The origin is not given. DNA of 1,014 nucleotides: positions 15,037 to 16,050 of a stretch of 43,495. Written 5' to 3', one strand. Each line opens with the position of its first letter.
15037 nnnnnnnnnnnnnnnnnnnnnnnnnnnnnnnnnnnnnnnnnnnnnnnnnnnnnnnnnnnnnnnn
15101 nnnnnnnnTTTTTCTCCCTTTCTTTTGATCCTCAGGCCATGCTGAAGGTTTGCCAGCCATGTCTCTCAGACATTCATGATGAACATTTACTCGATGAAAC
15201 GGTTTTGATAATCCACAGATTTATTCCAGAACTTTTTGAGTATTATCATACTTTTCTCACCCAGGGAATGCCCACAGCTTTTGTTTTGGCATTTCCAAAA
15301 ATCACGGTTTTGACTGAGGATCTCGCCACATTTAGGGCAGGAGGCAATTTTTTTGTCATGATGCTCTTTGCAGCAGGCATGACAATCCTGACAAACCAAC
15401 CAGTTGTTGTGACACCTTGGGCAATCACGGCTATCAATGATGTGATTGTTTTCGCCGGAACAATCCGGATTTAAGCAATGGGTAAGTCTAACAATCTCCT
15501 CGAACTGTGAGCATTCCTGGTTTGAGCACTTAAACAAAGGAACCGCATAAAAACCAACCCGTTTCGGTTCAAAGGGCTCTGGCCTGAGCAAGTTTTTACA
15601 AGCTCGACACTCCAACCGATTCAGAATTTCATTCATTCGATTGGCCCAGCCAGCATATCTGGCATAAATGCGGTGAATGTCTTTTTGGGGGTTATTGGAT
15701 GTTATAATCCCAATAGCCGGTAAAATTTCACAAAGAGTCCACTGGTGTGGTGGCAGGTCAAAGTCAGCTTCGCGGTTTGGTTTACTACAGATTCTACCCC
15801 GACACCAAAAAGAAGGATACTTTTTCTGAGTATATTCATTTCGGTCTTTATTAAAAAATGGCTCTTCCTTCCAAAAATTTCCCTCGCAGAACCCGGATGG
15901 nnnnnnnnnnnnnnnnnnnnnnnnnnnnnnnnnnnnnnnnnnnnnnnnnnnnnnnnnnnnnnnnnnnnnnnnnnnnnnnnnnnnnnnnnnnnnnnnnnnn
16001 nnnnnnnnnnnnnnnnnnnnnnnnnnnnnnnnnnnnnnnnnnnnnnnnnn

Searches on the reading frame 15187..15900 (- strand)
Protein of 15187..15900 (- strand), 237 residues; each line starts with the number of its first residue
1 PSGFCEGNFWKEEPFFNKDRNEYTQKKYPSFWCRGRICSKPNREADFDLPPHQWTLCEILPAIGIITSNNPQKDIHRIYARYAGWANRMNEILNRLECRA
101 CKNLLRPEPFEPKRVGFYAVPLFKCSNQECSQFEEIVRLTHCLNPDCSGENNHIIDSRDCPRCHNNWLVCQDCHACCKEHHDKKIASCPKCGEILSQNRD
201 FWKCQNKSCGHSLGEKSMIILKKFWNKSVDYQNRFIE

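Call 41: find_related_loci(query=A2, collection=genome_contigs, flank=9000)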
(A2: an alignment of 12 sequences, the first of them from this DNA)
Query A2 (235 aa) in genome_contigs; peptide patterns used: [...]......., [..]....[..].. (x = any residue, [..] = any of these).
48 stretches matched a pattern; 11 encode a relative of the query (tblastn E <= 1e-3); 11 distinct loci.
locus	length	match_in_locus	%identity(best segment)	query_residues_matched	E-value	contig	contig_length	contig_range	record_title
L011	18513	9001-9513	44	2-185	3e-47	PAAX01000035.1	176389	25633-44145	MAG: Ignavibacteriae bacterium isolate NAT134 35884, whole genome shotgun sequence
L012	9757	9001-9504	45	2-182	1e-46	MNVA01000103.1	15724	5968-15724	MAG: Ignavibacteria bacterium CG1_02_37_35 cg1_0.2_scaffold_4838_c, whole genome shotgun sequence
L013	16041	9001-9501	44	2-181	6e-45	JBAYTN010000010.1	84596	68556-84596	MAG: Melioribacteraceae bacterium isolate SO_2016_LW3_1 scaffold00419_LW162_2016, whole genome shotgun sequence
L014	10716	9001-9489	40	2-175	1e-42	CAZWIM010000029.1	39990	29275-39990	MAG TPA_asm: uncultured Chitinophaga sp. isolate SRP257259_co1_406 genome assembly, contig: NODE_976_length_39990_cov_13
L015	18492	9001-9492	39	2-190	2e-39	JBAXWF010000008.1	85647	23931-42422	MAG: Bacteroidota bacterium isolate ELA706 MAG706_8, whole genome shotgun sequence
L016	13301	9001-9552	40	2-184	4e-39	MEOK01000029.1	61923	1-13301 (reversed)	MAG: Bacteroidetes bacterium GWF2_40_14 gwf2_scaffold_600, whole genome shotgun sequence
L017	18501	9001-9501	39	2-181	1e-37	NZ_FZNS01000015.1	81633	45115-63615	Hymenobacter mucosus strain DSM 28041, whole genome shotgun sequence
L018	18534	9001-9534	39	2-182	7e-37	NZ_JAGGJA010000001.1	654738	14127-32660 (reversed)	Fodinibius salsisoli strain 1BSP15-2V2 NODE_1_length_654738_cov_61.857033, whole genome shotgun sequence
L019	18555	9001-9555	38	2-183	5e-36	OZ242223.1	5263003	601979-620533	MAG: Sediminibacterium sp. isolate 1459e298-ec69-437f-974b-4609451e31c9 genome assembly, chromosome: 1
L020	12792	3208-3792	27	2-195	1e-12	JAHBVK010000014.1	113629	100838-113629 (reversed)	MAG: Anaerolineae bacterium isolate ACE_CHL13 CHL13_14, whole genome shotgun sequence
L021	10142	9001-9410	51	18-161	3e-21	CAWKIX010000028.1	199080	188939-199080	MAG: uncultured Prolixibacteraceae bacterium isolate MFD01721.bin.2.31 genome assembly, contig: contig_38835, whole geno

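Call 55: search_protein_families(library=pfam, proteins=[L018:90-1709:+, L018:1706-2695:+, L018:2732-4216:+, L018:4274-5968:+, L018:9581-12082:+, L018:12086-14125:+, L019:134-2155:+, L019:2166-3140:+, L019:3133-5517:+, L019:5542-6729:+], max_evalue=0.001)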
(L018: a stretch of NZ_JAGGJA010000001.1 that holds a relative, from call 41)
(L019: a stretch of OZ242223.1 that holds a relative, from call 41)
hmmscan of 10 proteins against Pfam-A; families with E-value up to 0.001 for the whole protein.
L018:90-1709:+ (539 aa): 0 families

L018:1706-2695:+ (329 aa): 0 families

L018:2732-4216:+ (494 aa): 0 families

L018:4274-5968:+ (564 aa): 2 families
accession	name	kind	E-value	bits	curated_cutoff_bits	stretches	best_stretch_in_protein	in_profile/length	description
PF04326.19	SLFN_AlbA_2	-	1.1e-18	68.3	25.3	1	15-126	1-114/118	Schlafen, AlbA_2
PF21247.3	Fic-like_C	-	1.2e-14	54.4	27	1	486-549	3-64/64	Filamentation induced by cAMP protein Fic-like, C-terminal domain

L018:9581-12082:+ (833 aa): 2 families
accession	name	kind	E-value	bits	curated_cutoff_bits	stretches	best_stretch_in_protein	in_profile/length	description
PF08665.17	PglZ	-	4.3e-53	180.4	25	1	439-614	2-177/179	PglZ domain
PF01663.27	Phosphodiest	-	0.00011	22.4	23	1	538-612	148-224/342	Type I phosphodiesterase / nucleotide pyrophosphatase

L018:12086-14125:+ (679 aa): 3 families
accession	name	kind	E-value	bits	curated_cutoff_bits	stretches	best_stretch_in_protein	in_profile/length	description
PF13337.12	BrxL_ATPase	-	1.4e-135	451.5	25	1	152-461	1-310/313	Lon-like protease BrxL-like, ATPase domain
PF20442.3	BrxL_N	-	4.4e-50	169.5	28.2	1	10-141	1-132/132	BREX system Lon protease-like protein BrxL N-terminal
PF16565.11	MIT_C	-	1e-45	155.6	25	1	535-677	1-142/142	Phospholipase D-like domain at C-terminus of MIT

L019:134-2155:+ (673 aa): 1 family
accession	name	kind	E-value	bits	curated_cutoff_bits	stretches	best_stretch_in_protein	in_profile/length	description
PF10593.14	Z1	-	6.9e-78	261.8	25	1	168-413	1-226/228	Z1 domain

L019:2166-3140:+ (324 aa): 1 family
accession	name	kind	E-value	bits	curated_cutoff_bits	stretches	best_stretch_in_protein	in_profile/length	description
PF14390.12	DUF4420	-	1.7e-60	205.2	27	1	33-305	32-305/306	Putative PD-(D/E)XK family member, (DUF4420)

L019:3133-5517:+ (794 aa): 2 families
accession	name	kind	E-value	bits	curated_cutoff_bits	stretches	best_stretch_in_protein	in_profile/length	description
PF10592.14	AIPR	-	3.3e-87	293.5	25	1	258-573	1-300/308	AIPR protein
PF22879.1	AIPR_N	-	1.5e-21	77.4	28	1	34-196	1-151/151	Abortive infection phage resistance protein N-terminal domain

L019:5542-6729:+ (395 aa): 0 families

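Call 57: search_protein_families(library=pfam, proteins=[L011:4337-5920:+, L011:10229-11662:-, L012:3681-4583:+, L013:2455-4695:+, L015:10851-12896:-, L015:13014-15791:-, L016:3676-5298:+, L016:2483-3676:+, L017:3969-6518:+, L017:12661-15405:-], max_evalue=0.001)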
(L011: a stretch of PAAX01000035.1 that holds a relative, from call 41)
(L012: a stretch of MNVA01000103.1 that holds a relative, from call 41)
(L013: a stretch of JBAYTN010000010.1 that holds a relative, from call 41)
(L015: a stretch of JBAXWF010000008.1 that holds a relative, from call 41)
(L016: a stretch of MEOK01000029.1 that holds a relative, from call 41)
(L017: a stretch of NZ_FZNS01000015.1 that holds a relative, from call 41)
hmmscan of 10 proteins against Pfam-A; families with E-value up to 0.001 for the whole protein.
L011:4337-5920:+ (527 aa): 4 families
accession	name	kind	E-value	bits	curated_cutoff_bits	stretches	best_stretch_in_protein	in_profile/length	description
PF13304.12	AAA_21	-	4e-16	60.4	27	2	265-419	131-303/304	AAA domain, putative AbiEii toxin, Type IV TA system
PF13175.12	AAA_15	-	3.4e-14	53.7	32.1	1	52-419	21-374/374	AAA ATPase domain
PF02463.25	SMC_N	-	6.9e-06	26.1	40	1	59-437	24-216/220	RecF/RecN/SMC N terminal domain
PF00005.33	ABC_tran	-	1.7e-05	25.9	25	1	61-107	13-52/137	ABC transporter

L011:10229-11662:- (477 aa): 1 family
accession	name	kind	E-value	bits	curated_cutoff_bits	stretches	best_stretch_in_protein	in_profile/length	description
PF13304.12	AAA_21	-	2.9e-32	113.4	27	1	66-411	1-304/304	AAA domain, putative AbiEii toxin, Type IV TA system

L012:3681-4583:+ (300 aa): 2 families
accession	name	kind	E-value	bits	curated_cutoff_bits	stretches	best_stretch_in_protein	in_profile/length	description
PF13522.11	GATase_6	-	8.5e-17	61.8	27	1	70-190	11-130/130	Glutamine amidotransferase domain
PF13537.11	GATase_7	-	1e-12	48.6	25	1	75-194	1-121/123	Glutamine amidotransferase domain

L013:2455-4695:+ (746 aa): 10 families
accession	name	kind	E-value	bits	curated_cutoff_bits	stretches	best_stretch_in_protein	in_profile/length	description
PF02518.31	HATPase_c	-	3.6e-26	92.2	26.4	1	636-745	2-109/111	Histidine kinase-, DNA gyrase B-, and HSP90-like ATPase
PF08448.16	PAS_4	-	1.1e-20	74.3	23.1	1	232-341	2-108/110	PAS fold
PF13185.12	GAF_2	-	2.8e-12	47.4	28.6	1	371-501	11-136/136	GAF domain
PF00989.32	PAS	-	2.3e-11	44.1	22.6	1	227-338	3-113/113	PAS fold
PF01590.32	GAF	-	4.1e-11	44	22.4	1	363-500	1-133/133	GAF domain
PF13426.13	PAS_9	-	1.5e-10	41.7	27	1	235-338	1-101/103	PAS domain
PF00512.31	HisKA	-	4.2e-09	36.8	26.9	1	523-590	2-66/66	His Kinase A (phospho-acceptor) domain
PF13188.13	PAS_8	-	1.9e-07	31.2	21.8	1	99-153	2-53/65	PAS domain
PF12860.13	PAS_7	-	5.1e-07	30.3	27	1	104-217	1-114/115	PAS fold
PF13492.12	GAF_3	-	0.00017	22.4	27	1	449-502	77-129/129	GAF domain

L015:10851-12896:- (681 aa): 1 family
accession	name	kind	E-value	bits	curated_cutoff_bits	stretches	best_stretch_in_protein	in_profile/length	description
PF02171.23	Piwi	-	2.2e-14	53.8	28.9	1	388-660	8-295/302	Piwi domain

L015:13014-15791:- (925 aa): 1 family
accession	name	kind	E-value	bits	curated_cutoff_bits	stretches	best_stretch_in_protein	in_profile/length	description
PF04465.17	DUF499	-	1.9e-49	168.8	23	1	142-784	43-711/1024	Protein of unknown function (DUF499)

L016:3676-5298:+ (540 aa): 2 families
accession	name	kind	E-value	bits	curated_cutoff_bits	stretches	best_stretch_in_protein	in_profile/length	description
PF13289.12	SIR2_2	-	5.2e-13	49.7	24.5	1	146-290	4-133/141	SIR2-like domain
PF01712.25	dNK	-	0.00077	19.7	27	0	340-509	3-186/203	Deoxynucleoside kinase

L016:2483-3676:+ (397 aa): 2 families
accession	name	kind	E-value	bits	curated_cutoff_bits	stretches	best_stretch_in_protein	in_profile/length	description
PF21818.3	DUF6884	-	4e-44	150.5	30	1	4-135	1-134/135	Family of unknown function (DUF6884)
PF03883.20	H2O2_YaaD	-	3.5e-06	27.2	29.6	1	41-113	103-178/236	Peroxide stress protein YaaA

L017:3969-6518:+ (849 aa): 4 families
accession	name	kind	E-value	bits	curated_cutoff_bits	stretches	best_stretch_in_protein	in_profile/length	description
PF04851.21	ResIII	-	1.8e-25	90.2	22.5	1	117-293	2-164/164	Type III restriction enzyme, res subunit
PF00271.37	Helicase_C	-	2.9e-14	53.7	23.5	1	382-490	10-108/110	Helicase conserved C-terminal domain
PF00270.35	DEAD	-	5.8e-13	49.3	26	1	121-297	2-166/167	DEAD/DEAH box helicase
PF18766.7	SWI2_SNF2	-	1.6e-09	38.2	26.7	1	122-307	1-168/221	SWI2/SNF2 ATPase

L017:12661-15405:- (914 aa): 2 families
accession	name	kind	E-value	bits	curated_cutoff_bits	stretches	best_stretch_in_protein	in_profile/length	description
PF13289.12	SIR2_2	-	6.5e-08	33.2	24.5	1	135-267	2-134/141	SIR2-like domain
PF13749.12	HATPase_c_4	-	4.5e-07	30.2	26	1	496-589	6-89/89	Putative ATP-dependent DNA helicase recG C-terminal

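Call 82: find_related_loci(query=A2, collection=metagenome_contigs, flank=8000)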
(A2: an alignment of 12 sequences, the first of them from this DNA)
Query A2 (235 aa) in metagenome_contigs; peptide patterns used: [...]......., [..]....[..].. (x = any residue, [..] = any of these).
66 stretches matched a pattern; 21 encode a relative of the query (tblastn E <= 1e-3); 21 distinct loci.
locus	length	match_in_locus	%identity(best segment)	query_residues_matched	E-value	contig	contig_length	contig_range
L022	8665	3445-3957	44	2-185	2e-47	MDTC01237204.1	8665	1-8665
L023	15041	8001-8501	44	2-181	6e-45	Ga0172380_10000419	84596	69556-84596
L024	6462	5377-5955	40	2-206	1e-43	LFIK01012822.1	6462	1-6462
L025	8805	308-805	41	2-181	1e-41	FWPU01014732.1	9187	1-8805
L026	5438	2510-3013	40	2-175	4e-40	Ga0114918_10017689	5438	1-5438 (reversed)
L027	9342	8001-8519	40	2-175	3e-40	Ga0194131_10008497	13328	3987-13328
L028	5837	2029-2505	44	2-164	3e-39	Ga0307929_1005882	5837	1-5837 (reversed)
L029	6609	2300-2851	40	2-184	4e-39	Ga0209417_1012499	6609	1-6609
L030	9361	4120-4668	41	2-184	1e-38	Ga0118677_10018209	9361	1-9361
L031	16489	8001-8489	40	2-175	2e-38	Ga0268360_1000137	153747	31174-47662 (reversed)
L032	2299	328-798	41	2-164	4e-38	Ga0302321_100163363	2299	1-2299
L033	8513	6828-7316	41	2-175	3e-38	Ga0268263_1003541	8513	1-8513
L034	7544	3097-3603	41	2-179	8e-38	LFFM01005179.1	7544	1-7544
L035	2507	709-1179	42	2-164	6e-38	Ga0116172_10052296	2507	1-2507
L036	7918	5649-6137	40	2-174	1e-37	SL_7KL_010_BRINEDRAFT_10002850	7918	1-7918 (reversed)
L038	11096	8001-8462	40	2-161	4e-37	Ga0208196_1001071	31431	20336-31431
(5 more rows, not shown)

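Call 87: search_protein_families(library=padloc, proteins=[L036:16-2715:+, L036:6212-7918:+, L034:3663-6164:+, L038:3729-5762:+, L038:8656-9678:+, L025:953-4309:+, L025:5025-7256:+, L025:7283-8805:+, L027:2178-5285:+, L024:323-1645:+], max_evalue=0.00001)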
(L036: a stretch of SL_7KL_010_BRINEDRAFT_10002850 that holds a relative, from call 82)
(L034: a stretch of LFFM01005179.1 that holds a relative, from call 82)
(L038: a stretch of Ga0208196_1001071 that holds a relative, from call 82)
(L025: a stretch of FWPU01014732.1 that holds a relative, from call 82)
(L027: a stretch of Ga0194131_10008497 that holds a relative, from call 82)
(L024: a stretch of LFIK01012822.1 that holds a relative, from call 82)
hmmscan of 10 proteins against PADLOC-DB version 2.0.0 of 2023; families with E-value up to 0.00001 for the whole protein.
L036:16-2715:+ (899 aa): 22 families
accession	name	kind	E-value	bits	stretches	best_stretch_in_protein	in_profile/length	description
PDLC02521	PglX|PglXI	-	1e-262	872.9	1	1-876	322-1171/1174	PglX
PDLC03600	REase_MTase_IIG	-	1.4e-239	796.3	1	1-885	315-1204/1205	Type IIG restriction enzyme-methyltransferase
PDLC02516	PglX|PglXI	-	7.4e-165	548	1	290-881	14-590/593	PglX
PDLC02641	DrmMI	-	1.6e-136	454.8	2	1-600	317-919/1161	DrmMI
PDLC02524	PglX|PglXI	-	8e-120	399.4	1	1-542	139-685/722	PglX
PDLC02517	PglX|PglXI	-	9.1e-111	369.5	1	165-887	17-701/707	PglX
PDLC02531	PglX|PglXI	-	3.7e-102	340.1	1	546-878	2-354/359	PglX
PDLC02522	PglX|PglXI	-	4.4e-88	294.3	1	1-542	437-982/1218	PglX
PDLC02525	PglX|PglXI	-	6.1e-74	247.7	1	1-286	298-583/607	PglX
PDLC02527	PglX|PglXI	-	3.7e-72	241.6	2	163-892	557-1259/1332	PglX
PDLC02523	PglX|PglXI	-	1.9e-59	199.5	2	165-533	564-936/1428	PglX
PDLC02528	PglX|PglXI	-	2.2e-40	136.3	2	15-385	320-693/1125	PglX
PDLC02530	PglX|PglXI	-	9.7e-36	121.6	1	187-312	2-128/264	PglX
PDLC02539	PglX|PglXI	-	5e-35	119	2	204-506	2-313/706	PglX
PDLC02518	PglX|PglXI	-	3.2e-32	109.3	2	110-479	463-832/1412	PglX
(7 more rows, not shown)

L036:6212-7918:+ (569 aa): 10 families
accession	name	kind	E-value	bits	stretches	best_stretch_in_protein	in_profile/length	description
PDLC02547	PglZ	-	5.2e-163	542.3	1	2-569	4-596/855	PglZ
PDLC02564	PglZ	-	3.2e-134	447.3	1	4-568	6-590/855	PglZ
PDLC02563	PglZ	-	6e-70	234.5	1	2-569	7-578/831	PglZ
PDLC02557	PglZ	-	2.2e-60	202.8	1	4-569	3-576/834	PglZ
PDLC02551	PglZ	-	1.3e-42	144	1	14-568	19-587/856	PglZ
PDLC02561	PglZ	-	7.5e-23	78.5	1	252-521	275-548/840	PglZ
PDLC02553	PglZ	-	1.7e-22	77.5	1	327-568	353-606/868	PglZ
PDLC02559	PglZ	-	3e-11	40.3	1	309-568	341-603/860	PglZ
PDLC02566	PglZ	-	1.6e-10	37.9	1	304-522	320-523/774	PglZ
PDLC02548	PglZ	-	1.8e-09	34.5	1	258-494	292-535/961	PglZ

L034:3663-6164:+ (833 aa): 10 families
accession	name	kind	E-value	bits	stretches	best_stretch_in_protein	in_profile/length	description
PDLC02547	PglZ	-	7.7e-260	862.7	1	2-831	4-855/855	PglZ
PDLC02564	PglZ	-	1.5e-203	676.7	1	4-831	6-854/855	PglZ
PDLC02563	PglZ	-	1.7e-105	352.1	1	2-816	7-825/831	PglZ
PDLC02557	PglZ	-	2.9e-94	314.9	1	4-788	3-797/834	PglZ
PDLC02551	PglZ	-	2e-80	269.1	1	14-785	19-814/856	PglZ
PDLC02553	PglZ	-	3.6e-54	182.2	1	330-785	356-829/868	PglZ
PDLC02561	PglZ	-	2e-47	159.8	1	242-776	265-791/840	PglZ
PDLC02559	PglZ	-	2.1e-29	100.3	1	347-725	385-759/860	PglZ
PDLC02548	PglZ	-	1.2e-24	84.8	1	259-715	293-755/961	PglZ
PDLC02566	PglZ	-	8.4e-21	71.9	1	304-714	320-690/774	PglZ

L038:3729-5762:+ (677 aa): 5 families
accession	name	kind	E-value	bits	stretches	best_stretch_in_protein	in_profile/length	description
PDLC02508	BrxL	-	4.7e-300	994.9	1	6-676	1-695/698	BrxL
PDLC02506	BrxL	-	1.5e-198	659.3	1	5-518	4-516/680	BrxL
PDLC02509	BrxL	-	4e-125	416.4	2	154-468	196-514/535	BrxL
PDLC02505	BrxL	-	3.6e-82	274.8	1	6-464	1-469/482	BrxL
PDLC02507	BrxL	-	2e-59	199.7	1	8-467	13-471/482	BrxL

L038:8656-9678:+ (340 aa): 4 families
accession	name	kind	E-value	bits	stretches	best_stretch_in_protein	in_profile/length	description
PDLC04912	PDC-S11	-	3.6e-116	385.7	1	30-337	4-310/313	-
PDLC04911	PDC-S11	-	9.1e-115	381.3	1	29-337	3-312/318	-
PDLC04914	PDC-S11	-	4.3e-75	250.8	1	30-340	4-311/314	-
PDLC04913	PDC-S11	-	1.1e-16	58.9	1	184-339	210-366/375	-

L025:953-4309:+ (1118 aa): 48 families (the best 25 are shown)
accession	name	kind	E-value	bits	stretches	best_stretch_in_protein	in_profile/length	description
PDLC00659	HmaA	-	4.5e-189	628.9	1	14-1079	43-1131/1176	SNF2 helicase / DEAD-box helicase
PDLC02620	DrmD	-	4.4e-131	436.8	1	66-649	92-644/1060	DrmD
PDLC02500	BrxHI|BrxHII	-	4.5e-101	337.9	1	71-657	88-652/933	BrxHI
PDLC02621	DrmD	-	1.1e-94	316.5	1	77-967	125-1013/1040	DrmD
PDLC02504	BrxHI|BrxHII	-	1.1e-85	286.4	1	44-959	80-952/971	BrxHII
PDLC02572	DrmA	-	4.1e-64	215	1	87-593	131-643/1043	DrmA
PDLC02619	DrmD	-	1.6e-63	213.1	2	60-483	19-432/872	DrmD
PDLC02632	DrmD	-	1.6e-54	183.5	1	87-585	136-638/662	DrmD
PDLC02634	DrmD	-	3.8e-52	175.2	1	61-607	79-618/900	DrmD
PDLC02623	DrmD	-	5.5e-52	174.7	2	313-656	414-697/1040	DrmD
PDLC02633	DrmD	-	2.8e-47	159.2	1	78-587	130-644/839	DrmD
PDLC02840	DpdE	-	8.2e-39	131.6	2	72-263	158-331/1091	DpdE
PDLC02843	DpdE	-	1.7e-35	120.2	2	72-270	157-333/1091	DpdE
PDLC02624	DrmD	-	7.5e-35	118.5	1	111-639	1-534/652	DrmD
PDLC02193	PLD_Helicase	-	1.2e-33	114.4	1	400-601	631-827/905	-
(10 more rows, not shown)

L025:5025-7256:+ (743 aa): 10 families
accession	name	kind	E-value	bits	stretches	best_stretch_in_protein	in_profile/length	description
PDLC00661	HmaB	-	5e-68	227.9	1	1-544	272-827/973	DNA-adenine methylase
PDLC00660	HmaB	-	1.6e-60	203.1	1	1-545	271-822/967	DNA-adenine methylase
PDLC03233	MTase_II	-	4.3e-41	139.2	1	8-439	221-642/731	Type II methyltransferase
PDLC02189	DUF1156_MTase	-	4.4e-22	76.1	1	104-452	380-689/944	-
PDLC03352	MTase_II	-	4.2e-18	62.6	1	114-338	366-607/1023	Type II methyltransferase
PDLC03314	MTase_II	-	4.2e-14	49.6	1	209-454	468-691/944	Type II methyltransferase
PDLC02541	PglX|PglXI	-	3.3e-11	40.1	1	59-418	276-600/919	PglXI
PDLC03319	MTase_II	-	1e-07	29.2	1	279-399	276-381/503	Type II methyltransferase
PDLC03312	MTase_II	-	2.2e-07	27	1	280-425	1114-1247/1344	Type II methyltransferase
PDLC03367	MTase_II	-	2.7e-06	24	1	164-406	225-442/633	Type II methyltransferase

L025:7283-8805:+ (507 aa): 2 families
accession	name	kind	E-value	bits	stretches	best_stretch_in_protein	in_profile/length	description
PDLC00662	HmaC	-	5.2e-87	291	1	1-506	1-493/941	AAA+ ATPase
PDLC02192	DUF499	-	4.7e-21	72.3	1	45-447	34-405/1022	-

L027:2178-5285:+ (1035 aa): 7 families
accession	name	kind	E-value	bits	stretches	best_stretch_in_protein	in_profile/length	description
PDLC03048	REase_I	-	0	1147.7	1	28-1032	2-972/976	Type I restriction enzyme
PDLC03043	REase_I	-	1.1e-85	285.6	1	6-305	7-290/313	Type I restriction enzyme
PDLC03046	REase_I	-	7.6e-64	214.1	2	31-508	4-501/1025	Type I restriction enzyme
PDLC03045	REase_I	-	2.7e-63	212.3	1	140-751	125-688/995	Type I restriction enzyme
PDLC03040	REase_I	-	7.8e-49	164.3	2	31-508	6-493/1029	Type I restriction enzyme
PDLC03044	REase_I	-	1.9e-36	123.5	1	118-759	104-699/1034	Type I restriction enzyme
PDLC03041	REase_I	-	9e-25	84.8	2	258-499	282-520/1099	Type I restriction enzyme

L024:323-1645:+ (440 aa): 0 families

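Call 109: search_dna_similar(query=window:15187-15900:-, collection=plasmids, mode=protein, max_evalue=0.001, max_rows=60, rows=spread)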
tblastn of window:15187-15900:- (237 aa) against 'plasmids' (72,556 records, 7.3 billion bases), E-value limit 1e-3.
Records with a match: 133; places in all: 134; records where one place covers at least 80% of the query: 0.
Best place of each record, by identity: <60% 133.
By first word of the organism name: Klebsiella 128; Serratia 2; Escherichia 1; Prevotella 1; Deinococcus 1.
By predicted mobility (MOB-suite, as given by PLSDB): conjugative 127; non-mobilizable 4; mobilizable 2.
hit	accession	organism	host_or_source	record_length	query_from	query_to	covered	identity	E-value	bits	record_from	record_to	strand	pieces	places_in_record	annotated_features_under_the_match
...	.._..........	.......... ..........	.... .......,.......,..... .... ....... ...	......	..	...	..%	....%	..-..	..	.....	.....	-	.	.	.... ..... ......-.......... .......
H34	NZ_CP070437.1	Klebsiella pneumoniae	Homo sapiens,blood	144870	31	183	65%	29.5%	3e-12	73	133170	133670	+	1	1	cold shock domain-containing protein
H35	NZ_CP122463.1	Klebsiella pneumoniae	Homo sapiens,Whole organism,Urine,Urine ...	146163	31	183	65%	29.5%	3e-12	73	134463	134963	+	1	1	cold shock domain-containing protein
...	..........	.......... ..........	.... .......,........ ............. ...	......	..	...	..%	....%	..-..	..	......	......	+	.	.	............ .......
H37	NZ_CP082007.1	Klebsiella pneumoniae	Homo sapiens,blood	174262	31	183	65%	29.5%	3e-12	73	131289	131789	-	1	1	cold shock domain-containing protein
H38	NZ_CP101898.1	Klebsiella pneumoniae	Homo sapiens,urine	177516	31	183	65%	29.5%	3e-12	73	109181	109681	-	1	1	cold shock domain-containing protein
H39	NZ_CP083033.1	Klebsiella pneumoniae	Homo sapiens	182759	31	183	65%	29.5%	3e-12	73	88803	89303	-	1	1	cold shock domain-containing protein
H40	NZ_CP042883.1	Klebsiella pneumoniae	surface water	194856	31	183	65%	29.5%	3e-12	73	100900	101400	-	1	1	cold shock domain-containing protein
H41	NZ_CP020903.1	Klebsiella pneumoniae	Homo sapiens,urine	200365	31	183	65%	29.5%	3e-12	73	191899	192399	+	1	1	cold shock domain-containing protein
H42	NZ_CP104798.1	Klebsiella pneumoniae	Homo sapiens,pure culture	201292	31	183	65%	29.5%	3e-12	73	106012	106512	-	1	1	cold shock domain-containing protein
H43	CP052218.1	Klebsiella pneumoniae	Homo sapiens,blood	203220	31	183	65%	29.5%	3e-12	73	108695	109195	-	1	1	cold shock domain-containing protein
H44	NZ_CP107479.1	Klebsiella pneumoniae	Homo sapiens,sputum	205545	31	183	65%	29.5%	3e-12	73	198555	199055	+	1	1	cold shock domain-containing protein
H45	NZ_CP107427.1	Klebsiella pneumoniae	Homo sapiens,sputum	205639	31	183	65%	29.5%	3e-12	73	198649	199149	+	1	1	cold shock domain-containing protein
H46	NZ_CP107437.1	Klebsiella pneumoniae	Homo sapiens,sputum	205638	31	183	65%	29.5%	3e-12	73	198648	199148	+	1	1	cold shock domain-containing protein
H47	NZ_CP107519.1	Klebsiella pneumoniae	Homo sapiens,sputum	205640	31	183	65%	29.5%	3e-12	73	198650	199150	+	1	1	cold shock domain-containing protein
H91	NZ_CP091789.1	Prevotella sp. E2-28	Ovis aries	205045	29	186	67%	27.3%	3e-9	64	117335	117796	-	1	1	hypothetical protein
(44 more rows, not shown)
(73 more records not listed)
